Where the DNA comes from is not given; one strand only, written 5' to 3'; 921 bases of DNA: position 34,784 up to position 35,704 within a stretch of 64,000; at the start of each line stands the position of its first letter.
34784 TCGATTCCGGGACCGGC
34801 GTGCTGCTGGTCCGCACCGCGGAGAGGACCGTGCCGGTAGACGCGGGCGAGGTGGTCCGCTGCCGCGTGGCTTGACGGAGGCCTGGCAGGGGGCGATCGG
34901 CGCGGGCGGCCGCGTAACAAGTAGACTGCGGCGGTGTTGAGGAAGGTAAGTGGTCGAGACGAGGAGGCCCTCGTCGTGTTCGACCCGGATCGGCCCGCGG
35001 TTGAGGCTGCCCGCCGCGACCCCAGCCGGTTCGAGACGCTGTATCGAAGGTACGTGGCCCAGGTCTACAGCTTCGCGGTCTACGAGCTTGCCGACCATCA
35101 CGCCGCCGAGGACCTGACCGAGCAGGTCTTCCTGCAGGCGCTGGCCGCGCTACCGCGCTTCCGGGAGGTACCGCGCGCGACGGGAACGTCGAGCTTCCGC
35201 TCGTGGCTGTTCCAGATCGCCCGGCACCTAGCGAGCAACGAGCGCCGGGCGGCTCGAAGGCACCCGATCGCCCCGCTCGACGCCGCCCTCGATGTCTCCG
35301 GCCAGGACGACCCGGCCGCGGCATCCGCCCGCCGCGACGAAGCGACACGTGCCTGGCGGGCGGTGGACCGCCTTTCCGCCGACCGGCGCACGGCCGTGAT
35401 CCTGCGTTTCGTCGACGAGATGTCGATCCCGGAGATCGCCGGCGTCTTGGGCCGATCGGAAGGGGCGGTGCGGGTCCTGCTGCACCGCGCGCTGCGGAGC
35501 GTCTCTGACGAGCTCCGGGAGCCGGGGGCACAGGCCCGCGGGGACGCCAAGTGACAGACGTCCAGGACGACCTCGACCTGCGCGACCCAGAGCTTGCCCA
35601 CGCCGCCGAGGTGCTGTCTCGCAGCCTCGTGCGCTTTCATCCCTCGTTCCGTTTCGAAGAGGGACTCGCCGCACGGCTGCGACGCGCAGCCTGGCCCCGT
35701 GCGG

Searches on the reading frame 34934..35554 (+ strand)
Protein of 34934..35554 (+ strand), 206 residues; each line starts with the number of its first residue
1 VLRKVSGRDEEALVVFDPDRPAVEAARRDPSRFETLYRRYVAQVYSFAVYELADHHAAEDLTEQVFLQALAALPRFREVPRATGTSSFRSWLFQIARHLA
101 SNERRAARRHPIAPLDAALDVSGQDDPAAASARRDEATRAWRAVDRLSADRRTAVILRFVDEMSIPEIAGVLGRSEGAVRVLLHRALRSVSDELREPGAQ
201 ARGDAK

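Call 36: search_protein_families(library=pfam, proteins=[window:34934-35554:+], max_evalue=0.01)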
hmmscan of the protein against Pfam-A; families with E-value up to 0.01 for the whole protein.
window:34934-35554:+ (206 aa): 4 families
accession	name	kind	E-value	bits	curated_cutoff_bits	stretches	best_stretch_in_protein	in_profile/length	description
PF08281.18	Sigma70_r4_2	-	9.5e-16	57.6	25.7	1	141-188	5-52/54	Sigma-70, region 4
PF04542.20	Sigma70_r2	-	8.6e-12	45.1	24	1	36-109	1-70/71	Sigma-70 region 2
PF04545.22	Sigma70_r4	-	1.8e-09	37.4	24.1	1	143-190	1-48/50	Sigma-70, region 4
PF13384.12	HTH_23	-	7.8e-05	22.8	24.6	1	148-185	3-40/50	Homeodomain-like domain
